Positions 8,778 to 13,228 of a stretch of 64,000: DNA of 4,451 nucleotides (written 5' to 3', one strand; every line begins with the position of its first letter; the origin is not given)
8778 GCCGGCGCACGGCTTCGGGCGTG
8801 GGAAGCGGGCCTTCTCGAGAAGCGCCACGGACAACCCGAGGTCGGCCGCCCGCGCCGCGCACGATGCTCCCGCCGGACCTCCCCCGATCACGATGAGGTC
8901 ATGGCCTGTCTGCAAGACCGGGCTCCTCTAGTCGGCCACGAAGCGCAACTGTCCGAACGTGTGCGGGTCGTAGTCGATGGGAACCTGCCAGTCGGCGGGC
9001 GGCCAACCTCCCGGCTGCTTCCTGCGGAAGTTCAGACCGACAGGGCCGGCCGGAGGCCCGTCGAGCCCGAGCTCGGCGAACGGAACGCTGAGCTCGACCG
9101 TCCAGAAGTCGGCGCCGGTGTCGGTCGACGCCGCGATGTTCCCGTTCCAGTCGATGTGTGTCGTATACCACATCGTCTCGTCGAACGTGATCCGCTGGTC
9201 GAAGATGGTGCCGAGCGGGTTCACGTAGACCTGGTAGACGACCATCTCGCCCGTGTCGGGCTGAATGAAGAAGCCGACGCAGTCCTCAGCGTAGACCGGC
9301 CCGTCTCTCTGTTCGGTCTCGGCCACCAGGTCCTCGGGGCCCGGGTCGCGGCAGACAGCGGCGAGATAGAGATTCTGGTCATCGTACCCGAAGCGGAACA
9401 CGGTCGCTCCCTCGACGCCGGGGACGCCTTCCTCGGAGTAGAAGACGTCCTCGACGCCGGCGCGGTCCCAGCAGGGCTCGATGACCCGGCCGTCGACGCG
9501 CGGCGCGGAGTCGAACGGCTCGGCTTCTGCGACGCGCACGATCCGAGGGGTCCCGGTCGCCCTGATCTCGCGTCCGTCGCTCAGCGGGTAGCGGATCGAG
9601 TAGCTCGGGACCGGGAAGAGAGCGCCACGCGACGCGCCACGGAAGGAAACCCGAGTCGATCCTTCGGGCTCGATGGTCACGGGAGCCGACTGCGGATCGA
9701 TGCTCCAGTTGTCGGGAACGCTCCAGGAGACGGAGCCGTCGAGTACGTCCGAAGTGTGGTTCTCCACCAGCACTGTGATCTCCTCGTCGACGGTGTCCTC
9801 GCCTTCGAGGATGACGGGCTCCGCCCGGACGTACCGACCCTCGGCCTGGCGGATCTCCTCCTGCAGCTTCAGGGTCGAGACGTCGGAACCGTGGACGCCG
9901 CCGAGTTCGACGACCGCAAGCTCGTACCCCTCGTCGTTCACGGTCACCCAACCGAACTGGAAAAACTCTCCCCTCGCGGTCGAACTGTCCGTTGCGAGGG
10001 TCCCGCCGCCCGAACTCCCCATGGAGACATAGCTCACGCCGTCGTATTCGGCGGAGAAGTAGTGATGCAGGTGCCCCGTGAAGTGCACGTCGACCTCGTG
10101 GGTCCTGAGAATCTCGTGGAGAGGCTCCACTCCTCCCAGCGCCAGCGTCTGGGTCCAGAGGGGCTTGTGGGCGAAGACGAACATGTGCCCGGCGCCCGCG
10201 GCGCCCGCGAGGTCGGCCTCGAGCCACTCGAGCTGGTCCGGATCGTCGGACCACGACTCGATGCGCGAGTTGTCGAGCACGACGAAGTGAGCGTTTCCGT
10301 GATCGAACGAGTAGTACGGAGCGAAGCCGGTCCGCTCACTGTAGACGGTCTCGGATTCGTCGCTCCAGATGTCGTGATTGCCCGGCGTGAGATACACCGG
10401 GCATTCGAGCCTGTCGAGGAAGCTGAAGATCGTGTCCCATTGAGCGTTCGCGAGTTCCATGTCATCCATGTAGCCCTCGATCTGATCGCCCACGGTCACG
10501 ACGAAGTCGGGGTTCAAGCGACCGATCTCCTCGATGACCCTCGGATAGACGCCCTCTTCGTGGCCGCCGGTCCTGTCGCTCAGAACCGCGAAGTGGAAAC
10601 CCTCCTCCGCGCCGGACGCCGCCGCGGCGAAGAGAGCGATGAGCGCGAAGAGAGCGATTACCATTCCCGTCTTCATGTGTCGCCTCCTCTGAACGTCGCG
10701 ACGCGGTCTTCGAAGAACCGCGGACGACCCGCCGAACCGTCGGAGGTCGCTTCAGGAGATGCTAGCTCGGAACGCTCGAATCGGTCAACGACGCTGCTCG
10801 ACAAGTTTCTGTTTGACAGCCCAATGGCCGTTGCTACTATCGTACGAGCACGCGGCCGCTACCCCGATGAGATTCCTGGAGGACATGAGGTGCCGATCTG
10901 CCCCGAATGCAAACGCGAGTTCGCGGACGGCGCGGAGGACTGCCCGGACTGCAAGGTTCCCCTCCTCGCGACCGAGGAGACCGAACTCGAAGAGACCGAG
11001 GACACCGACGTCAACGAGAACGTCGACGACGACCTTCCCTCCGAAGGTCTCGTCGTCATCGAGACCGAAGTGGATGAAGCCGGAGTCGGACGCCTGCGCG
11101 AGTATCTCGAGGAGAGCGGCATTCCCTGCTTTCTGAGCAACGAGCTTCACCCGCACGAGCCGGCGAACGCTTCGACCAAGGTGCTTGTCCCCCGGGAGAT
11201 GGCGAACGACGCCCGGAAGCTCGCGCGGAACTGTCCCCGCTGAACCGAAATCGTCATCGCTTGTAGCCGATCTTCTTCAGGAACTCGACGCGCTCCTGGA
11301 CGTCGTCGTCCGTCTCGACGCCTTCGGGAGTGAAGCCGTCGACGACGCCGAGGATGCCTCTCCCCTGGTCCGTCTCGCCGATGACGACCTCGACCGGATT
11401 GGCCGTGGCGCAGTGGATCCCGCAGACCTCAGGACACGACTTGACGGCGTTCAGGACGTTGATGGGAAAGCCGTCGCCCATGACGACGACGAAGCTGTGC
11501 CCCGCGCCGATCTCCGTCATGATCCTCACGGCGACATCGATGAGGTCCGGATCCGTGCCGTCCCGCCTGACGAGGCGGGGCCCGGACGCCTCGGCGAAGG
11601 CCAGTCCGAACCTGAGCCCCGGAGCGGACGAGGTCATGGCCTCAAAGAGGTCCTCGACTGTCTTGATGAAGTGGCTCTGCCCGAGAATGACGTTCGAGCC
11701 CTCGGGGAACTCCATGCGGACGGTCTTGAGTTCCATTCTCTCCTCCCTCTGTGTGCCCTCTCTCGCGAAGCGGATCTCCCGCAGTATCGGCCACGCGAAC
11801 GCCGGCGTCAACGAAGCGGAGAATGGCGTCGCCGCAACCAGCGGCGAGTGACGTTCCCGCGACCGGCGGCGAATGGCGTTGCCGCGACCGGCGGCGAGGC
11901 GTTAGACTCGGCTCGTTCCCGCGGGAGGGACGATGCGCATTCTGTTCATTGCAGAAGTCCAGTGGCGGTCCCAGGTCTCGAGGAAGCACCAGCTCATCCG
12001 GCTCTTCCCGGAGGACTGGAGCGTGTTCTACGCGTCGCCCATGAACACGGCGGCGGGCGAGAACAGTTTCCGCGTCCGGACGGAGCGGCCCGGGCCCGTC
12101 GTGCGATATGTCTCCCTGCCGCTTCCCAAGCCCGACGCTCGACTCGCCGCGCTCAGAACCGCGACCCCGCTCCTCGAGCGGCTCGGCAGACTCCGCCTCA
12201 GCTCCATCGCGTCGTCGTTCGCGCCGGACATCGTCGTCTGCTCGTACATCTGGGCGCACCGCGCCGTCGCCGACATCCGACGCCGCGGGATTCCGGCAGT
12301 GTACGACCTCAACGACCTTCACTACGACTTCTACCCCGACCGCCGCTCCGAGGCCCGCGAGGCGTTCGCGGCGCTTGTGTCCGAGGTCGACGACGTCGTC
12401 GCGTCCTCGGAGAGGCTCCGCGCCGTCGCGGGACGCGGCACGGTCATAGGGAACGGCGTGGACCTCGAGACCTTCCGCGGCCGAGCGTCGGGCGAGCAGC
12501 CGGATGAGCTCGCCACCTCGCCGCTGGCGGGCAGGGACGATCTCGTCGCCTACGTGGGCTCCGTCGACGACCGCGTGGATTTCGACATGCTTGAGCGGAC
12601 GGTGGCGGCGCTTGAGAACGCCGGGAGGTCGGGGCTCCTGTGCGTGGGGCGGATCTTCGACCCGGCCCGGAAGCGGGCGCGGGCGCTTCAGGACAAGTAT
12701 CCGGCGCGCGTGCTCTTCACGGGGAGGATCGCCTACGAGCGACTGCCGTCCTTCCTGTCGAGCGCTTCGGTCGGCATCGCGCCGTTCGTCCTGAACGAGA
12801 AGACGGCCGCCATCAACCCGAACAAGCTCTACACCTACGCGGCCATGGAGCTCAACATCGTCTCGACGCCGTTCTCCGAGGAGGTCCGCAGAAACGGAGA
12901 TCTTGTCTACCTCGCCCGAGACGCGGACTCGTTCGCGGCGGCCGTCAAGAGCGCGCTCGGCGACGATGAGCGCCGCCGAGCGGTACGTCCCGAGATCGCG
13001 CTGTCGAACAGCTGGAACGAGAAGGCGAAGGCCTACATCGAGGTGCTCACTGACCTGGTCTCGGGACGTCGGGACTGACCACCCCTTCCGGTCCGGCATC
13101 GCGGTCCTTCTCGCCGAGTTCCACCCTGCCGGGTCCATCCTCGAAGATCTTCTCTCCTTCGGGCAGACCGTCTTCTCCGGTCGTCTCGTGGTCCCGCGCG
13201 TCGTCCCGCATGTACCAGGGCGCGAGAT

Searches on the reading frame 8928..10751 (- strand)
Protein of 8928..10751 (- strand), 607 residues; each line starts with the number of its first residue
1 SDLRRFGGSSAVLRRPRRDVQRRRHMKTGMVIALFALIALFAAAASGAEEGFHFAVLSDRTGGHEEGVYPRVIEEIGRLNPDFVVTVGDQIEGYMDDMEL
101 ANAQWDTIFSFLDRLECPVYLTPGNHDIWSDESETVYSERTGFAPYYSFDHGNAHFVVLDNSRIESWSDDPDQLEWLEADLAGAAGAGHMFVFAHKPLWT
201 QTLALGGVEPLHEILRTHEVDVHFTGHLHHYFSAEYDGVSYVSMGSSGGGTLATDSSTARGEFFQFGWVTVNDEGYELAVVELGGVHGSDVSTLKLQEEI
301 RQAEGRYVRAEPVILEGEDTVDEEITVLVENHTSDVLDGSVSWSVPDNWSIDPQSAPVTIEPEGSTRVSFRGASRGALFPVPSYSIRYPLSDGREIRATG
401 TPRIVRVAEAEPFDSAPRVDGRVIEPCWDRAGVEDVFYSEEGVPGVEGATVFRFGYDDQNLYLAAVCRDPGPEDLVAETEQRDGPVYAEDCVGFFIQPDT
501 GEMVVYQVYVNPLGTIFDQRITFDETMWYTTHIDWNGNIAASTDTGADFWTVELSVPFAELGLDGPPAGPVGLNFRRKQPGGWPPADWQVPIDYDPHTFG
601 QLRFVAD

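Call 24: search_protein_families(library=pfam, proteins=[window:8928-10751:-], max_evalue=0.00001)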
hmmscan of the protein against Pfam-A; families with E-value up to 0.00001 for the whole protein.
window:8928-10751:- (607 aa): 1 family
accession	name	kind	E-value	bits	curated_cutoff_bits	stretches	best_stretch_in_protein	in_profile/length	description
PF00149.33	Metallophos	-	3.4e-13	50.9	21.5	1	69-231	15-191/191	Calcineurin-like phosphoesterase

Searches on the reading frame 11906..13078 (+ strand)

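Call 24: search_protein_families(library=pfam, proteins=[window:11906-13078:+], max_evalue=0.00001)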
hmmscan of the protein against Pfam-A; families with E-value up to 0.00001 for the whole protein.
window:11906-13078:+ (390 aa): 1 family
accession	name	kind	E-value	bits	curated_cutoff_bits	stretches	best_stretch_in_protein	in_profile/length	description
PF13692.12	Glyco_trans_1_4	-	6.6e-11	43.1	27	1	213-353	3-142/142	Glycosyl transferases group 1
